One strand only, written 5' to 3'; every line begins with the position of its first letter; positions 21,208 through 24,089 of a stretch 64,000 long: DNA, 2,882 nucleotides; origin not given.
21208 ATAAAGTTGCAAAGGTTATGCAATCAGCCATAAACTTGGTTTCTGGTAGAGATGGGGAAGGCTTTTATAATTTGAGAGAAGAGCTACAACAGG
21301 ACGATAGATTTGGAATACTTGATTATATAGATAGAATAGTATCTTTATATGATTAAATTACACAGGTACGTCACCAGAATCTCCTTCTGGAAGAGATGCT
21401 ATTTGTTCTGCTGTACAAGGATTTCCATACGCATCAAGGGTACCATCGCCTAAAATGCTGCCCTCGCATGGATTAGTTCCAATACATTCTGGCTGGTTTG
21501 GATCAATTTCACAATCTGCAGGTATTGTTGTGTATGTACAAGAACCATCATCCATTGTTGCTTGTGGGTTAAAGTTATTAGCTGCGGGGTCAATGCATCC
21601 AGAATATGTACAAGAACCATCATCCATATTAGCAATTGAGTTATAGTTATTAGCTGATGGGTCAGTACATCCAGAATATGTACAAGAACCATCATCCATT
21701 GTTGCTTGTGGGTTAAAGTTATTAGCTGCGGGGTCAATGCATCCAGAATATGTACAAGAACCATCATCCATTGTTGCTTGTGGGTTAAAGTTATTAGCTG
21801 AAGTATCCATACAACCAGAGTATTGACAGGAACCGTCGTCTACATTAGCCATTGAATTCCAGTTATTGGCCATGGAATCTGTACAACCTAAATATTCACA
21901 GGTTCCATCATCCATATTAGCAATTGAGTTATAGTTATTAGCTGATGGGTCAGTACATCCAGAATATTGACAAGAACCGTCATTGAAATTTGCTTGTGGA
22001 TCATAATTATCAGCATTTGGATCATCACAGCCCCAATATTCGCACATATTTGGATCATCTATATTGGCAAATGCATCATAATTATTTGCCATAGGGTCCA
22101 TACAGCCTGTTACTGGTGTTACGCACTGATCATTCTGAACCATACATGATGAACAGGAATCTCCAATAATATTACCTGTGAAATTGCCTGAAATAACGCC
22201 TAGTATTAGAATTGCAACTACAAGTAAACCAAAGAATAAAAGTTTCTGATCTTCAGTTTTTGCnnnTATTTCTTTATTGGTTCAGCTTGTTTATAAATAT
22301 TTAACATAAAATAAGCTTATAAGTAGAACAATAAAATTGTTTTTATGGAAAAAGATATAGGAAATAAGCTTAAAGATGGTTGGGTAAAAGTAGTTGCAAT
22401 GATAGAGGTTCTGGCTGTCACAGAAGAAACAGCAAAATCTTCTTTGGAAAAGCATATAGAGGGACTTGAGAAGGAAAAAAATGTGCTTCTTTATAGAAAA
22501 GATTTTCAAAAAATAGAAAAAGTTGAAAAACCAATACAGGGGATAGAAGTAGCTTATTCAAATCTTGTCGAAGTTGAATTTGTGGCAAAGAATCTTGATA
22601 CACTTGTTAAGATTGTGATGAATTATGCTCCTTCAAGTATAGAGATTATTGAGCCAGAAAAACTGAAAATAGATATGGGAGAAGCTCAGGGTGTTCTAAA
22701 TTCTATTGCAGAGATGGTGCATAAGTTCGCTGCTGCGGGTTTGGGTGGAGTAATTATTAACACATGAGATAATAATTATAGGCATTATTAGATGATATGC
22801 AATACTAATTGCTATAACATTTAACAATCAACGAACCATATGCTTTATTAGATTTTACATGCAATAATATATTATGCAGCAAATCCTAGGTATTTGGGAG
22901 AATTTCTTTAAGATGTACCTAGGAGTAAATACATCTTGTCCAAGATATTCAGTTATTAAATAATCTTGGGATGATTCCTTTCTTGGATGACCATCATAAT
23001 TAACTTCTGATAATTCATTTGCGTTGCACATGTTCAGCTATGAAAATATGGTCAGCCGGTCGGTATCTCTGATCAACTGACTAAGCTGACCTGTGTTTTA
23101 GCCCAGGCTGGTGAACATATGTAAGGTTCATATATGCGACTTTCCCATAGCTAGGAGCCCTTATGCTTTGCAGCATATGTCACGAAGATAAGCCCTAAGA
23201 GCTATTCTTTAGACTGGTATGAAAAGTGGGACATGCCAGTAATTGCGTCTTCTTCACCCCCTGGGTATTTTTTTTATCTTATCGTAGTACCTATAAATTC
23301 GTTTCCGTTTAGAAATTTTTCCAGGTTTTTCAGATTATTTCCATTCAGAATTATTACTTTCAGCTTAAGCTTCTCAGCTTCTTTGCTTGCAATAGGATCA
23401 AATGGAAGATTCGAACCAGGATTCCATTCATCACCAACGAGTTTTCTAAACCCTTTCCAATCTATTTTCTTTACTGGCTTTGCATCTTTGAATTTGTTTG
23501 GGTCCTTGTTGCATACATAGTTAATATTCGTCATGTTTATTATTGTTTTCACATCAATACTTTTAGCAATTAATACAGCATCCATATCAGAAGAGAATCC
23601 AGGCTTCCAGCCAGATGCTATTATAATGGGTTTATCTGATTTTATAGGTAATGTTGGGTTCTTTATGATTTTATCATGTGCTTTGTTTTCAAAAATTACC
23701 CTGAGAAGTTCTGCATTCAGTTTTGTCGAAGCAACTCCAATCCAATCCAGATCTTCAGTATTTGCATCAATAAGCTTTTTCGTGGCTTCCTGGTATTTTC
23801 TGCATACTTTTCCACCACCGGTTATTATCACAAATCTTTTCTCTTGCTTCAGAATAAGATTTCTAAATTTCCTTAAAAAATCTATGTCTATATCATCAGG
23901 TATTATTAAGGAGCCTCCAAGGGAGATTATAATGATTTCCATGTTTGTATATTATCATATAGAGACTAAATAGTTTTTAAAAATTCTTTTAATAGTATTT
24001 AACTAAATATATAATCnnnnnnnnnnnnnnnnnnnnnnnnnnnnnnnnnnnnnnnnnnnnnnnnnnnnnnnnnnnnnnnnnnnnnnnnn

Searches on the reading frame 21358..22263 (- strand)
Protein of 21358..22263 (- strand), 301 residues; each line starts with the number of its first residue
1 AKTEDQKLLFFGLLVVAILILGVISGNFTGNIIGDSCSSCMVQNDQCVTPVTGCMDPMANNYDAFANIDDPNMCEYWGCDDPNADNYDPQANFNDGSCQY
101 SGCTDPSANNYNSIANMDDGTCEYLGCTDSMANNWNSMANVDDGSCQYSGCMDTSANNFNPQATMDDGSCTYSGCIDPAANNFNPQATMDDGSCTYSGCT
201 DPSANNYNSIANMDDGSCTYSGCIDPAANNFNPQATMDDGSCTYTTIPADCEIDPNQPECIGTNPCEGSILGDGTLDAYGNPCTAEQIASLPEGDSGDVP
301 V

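Call 12: search_protein_families(library=pfam, proteins=[window:21358-22263:-], max_evalue=0.001)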
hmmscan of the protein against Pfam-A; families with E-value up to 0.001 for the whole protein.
window:21358-22263:- (301 aa): 1 family
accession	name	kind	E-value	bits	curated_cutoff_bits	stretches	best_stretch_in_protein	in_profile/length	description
PF19513.4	DUF6047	-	0.001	19.6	27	0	131-198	56-119/190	Family of unknown function (DUF6047)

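Call 60: search_protein_families(library=padloc, proteins=[window:21358-22263:-], max_evalue=0.01)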
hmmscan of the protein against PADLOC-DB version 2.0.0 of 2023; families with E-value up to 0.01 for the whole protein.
window:21358-22263:- (301 aa): 0 families

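Call 61: search_protein_families(library=ncbifam, proteins=[window:21358-22263:-], max_evalue=0.001)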
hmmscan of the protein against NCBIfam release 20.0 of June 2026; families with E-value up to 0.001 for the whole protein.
window:21358-22263:- (301 aa): 0 families

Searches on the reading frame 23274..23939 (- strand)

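Call 12: search_protein_families(library=pfam, proteins=[window:23274-23939:-], max_evalue=0.001)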
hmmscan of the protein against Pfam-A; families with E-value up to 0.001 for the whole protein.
window:23274-23939:- (221 aa): 1 family
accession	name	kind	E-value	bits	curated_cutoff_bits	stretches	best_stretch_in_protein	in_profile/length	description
PF00696.33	AA_kinase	-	1.2e-22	81.2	24.9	1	2-199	2-234/234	Amino acid kinase family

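Call 61: search_protein_families(library=ncbifam, proteins=[window:23274-23939:-], max_evalue=0.001)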
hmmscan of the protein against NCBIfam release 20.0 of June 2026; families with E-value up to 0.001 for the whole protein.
window:23274-23939:- (221 aa): 5 families
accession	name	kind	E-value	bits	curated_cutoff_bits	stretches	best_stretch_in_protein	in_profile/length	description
TIGR02076.1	pyrH_arch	equivalog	4.5e-57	193.2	158.05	1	3-220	1-221/222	UMP kinase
TIGR02075.1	pyrH_bact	equivalog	9.3e-11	41.8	243.9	1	27-214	31-227/233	UMP kinase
NF040647.1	IPPK_Arch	equivalog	4.4e-08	32.7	120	1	118-220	155-259/259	isopentenyl phosphate kinase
NF040622.1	MfnE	equivalog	0.00024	20.8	300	0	3-165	2-165/211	[5-(aminomethyl)furan-3-yl]methyl phosphate kinase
TIGR00656.1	asp_kin_monofn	equivalog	0.00064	18.8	402.25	1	117-163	160-206/407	aspartate kinase, monofunctional class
